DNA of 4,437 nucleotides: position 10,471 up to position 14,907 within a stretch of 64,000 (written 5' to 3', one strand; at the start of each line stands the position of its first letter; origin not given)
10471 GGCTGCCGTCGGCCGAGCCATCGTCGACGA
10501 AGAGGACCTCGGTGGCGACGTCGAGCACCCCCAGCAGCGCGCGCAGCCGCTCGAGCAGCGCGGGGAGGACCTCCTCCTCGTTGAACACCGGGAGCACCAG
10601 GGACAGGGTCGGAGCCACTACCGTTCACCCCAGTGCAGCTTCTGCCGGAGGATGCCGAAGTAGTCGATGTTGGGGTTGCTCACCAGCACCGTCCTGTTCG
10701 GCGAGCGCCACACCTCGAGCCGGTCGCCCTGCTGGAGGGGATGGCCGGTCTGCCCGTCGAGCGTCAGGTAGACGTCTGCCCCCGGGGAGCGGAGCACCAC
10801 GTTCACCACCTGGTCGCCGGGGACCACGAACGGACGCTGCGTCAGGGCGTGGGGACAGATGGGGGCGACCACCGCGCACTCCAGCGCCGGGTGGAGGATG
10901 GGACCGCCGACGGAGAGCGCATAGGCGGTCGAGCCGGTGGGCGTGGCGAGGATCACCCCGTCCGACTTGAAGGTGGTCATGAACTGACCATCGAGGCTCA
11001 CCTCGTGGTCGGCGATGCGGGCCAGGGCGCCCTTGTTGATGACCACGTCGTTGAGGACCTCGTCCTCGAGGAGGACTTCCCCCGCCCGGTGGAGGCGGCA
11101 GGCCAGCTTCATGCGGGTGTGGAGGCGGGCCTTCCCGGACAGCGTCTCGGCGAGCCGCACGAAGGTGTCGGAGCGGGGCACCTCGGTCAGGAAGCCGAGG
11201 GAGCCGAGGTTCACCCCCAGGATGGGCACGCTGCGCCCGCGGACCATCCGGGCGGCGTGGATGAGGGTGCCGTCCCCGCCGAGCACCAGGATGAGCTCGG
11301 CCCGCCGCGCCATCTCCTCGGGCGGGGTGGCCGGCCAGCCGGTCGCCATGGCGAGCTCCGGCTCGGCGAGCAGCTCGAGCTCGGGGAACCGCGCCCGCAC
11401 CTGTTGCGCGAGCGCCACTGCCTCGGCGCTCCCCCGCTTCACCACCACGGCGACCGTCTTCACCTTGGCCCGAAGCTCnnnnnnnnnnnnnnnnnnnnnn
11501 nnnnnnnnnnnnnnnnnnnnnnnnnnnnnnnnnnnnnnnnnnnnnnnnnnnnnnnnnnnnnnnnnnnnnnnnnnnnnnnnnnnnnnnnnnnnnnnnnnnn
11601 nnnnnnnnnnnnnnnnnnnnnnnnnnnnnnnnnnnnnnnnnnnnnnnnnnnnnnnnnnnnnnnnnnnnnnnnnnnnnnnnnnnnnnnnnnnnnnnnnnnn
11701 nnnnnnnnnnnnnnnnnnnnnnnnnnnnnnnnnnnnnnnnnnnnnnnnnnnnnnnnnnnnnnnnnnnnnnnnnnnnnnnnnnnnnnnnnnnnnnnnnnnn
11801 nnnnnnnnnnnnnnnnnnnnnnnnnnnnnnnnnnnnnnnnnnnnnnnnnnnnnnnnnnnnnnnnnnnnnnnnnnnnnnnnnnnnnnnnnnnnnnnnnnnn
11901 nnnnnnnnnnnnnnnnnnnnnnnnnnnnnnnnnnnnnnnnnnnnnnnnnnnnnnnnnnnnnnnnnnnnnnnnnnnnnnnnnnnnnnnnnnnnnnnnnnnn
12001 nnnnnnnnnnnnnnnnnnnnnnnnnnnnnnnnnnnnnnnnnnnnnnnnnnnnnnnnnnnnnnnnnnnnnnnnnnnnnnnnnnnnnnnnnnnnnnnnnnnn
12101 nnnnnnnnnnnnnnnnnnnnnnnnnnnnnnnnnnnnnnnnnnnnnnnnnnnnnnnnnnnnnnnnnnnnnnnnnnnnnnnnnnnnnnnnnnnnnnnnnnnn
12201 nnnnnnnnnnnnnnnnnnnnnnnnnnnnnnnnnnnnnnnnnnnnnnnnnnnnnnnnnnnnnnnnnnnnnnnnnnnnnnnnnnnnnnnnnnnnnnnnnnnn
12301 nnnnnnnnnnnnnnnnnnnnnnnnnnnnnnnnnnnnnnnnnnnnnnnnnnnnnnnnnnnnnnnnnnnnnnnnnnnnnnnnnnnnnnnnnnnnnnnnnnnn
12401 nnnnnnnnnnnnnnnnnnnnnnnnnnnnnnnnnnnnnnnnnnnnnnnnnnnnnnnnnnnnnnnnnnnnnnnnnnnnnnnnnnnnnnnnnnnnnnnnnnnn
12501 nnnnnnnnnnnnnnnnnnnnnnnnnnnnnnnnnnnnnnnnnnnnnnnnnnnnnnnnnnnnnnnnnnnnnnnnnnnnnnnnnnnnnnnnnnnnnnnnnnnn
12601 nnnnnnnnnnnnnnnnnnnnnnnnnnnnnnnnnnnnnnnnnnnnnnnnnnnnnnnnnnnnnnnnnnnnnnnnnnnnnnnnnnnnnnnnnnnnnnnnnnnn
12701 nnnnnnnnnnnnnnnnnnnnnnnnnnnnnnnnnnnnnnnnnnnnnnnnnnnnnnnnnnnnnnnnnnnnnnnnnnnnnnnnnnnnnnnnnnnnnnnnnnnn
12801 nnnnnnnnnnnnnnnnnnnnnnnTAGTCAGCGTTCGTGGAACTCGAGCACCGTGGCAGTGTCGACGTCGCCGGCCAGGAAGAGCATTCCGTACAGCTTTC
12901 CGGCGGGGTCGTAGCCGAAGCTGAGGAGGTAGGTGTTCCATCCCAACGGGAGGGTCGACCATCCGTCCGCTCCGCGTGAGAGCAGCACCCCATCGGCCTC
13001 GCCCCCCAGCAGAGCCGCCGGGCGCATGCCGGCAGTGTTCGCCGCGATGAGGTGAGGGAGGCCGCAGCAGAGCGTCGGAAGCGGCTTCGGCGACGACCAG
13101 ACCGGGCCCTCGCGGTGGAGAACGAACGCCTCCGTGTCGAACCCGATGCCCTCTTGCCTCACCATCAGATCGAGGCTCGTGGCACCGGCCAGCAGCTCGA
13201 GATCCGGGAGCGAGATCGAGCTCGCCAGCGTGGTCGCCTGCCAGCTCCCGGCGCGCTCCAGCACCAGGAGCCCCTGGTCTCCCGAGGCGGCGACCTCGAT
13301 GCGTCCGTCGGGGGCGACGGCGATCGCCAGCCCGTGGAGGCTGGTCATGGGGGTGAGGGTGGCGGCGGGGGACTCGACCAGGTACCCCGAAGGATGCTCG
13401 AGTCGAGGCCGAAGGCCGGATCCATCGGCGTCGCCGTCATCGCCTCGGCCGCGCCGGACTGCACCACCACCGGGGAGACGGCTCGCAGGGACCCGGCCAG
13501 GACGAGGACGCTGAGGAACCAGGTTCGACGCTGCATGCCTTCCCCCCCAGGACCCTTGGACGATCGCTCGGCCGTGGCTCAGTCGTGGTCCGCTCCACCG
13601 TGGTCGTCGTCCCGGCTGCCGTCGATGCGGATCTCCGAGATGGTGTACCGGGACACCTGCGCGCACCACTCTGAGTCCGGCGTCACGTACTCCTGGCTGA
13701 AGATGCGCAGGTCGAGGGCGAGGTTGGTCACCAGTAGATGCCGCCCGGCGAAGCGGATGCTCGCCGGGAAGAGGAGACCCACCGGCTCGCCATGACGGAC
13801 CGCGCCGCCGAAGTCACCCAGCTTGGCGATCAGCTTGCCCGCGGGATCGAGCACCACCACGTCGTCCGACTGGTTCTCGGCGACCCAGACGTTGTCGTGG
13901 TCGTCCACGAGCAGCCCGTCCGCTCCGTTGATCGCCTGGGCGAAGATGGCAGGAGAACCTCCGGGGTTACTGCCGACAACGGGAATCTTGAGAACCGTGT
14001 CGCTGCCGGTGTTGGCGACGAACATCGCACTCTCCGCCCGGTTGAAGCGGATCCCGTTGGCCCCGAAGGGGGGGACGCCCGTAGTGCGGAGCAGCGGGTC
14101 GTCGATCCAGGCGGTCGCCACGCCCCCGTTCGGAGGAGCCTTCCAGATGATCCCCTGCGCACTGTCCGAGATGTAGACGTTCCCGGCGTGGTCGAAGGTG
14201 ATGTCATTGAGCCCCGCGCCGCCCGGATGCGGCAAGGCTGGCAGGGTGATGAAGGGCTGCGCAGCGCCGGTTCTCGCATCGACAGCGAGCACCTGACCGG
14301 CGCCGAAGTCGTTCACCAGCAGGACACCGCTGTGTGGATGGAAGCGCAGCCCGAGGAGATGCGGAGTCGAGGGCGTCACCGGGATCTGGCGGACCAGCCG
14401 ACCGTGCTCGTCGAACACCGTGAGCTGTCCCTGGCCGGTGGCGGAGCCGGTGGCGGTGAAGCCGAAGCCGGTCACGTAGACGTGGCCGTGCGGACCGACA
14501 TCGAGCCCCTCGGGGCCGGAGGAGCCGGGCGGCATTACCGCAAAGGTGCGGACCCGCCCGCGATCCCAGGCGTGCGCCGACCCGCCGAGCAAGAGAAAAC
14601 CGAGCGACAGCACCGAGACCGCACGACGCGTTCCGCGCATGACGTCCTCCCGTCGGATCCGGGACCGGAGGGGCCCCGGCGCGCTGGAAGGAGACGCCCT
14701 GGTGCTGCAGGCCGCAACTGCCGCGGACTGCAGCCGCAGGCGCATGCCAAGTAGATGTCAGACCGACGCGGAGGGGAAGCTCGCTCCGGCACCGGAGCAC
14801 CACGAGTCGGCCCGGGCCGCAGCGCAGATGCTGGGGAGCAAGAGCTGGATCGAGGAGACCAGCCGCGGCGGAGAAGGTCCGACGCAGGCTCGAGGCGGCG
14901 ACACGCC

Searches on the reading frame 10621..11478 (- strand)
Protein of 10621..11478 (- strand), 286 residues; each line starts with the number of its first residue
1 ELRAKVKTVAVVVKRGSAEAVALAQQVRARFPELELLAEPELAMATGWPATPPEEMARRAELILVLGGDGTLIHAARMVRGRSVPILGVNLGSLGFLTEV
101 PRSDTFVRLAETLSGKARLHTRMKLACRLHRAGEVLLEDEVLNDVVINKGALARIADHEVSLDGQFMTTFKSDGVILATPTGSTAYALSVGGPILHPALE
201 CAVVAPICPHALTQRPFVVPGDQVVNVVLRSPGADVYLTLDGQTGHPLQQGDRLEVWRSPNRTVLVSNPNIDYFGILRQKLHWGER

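Call 77: search_protein_families(library=pfam, proteins=[window:10621-11478:-], max_evalue=0.00001)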
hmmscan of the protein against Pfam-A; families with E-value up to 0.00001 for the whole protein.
window:10621-11478:- (286 aa): 2 families
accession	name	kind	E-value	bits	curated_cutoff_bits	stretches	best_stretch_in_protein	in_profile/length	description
PF20143.4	NAD_kinase_C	-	8.8e-35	119.6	23.7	1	142-266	1-124/126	ATP-NAD kinase C-terminal domain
PF01513.26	NAD_kinase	-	2e-16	60.9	25.5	1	53-114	66-127/130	ATP-NAD kinase N-terminal domain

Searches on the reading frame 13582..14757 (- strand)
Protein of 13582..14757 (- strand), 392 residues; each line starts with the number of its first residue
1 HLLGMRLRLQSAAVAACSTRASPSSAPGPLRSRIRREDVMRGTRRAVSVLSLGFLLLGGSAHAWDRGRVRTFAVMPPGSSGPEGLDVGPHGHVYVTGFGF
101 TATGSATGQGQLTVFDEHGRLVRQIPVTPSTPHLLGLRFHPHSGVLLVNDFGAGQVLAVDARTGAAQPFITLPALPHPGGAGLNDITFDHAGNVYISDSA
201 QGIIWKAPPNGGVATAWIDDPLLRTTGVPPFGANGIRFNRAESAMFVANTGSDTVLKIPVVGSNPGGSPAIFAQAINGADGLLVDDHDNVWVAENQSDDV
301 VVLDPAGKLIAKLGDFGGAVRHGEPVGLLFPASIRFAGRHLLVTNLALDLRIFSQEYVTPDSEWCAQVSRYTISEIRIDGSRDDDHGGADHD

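Call 77: search_protein_families(library=pfam, proteins=[window:13582-14757:-], max_evalue=0.00001)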
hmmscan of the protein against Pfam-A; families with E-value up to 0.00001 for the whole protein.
window:13582-14757:- (392 aa): 1 family
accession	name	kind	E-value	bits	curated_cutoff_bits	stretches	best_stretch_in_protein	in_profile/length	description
PF08450.18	SGL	-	2e-17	64.1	26.3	1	143-312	52-219/246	SMP-30/Gluconolactonase/LRE-like region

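Call 79: search_protein_families(library=ncbifam, proteins=[window:13582-14757:-], max_evalue=0.01)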
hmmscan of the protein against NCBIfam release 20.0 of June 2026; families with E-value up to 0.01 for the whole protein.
window:13582-14757:- (392 aa): 3 families
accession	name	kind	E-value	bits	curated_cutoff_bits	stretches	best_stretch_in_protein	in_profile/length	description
NF033206.1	ScyE_fam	subfamily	6.8e-10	39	80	0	74-113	298-330/333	ScyD/ScyE family protein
NF035926.1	scyF_NHL_VPEP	equivalog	6.7e-08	32.1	350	1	83-315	45-285/376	scytonemin biosynthesis PEP-CTERM protein ScyF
TIGR02276.1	beta_rpt_yvtn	repeat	0.0038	17.2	27.85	0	290-306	6-22/42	beta-propeller repeat protein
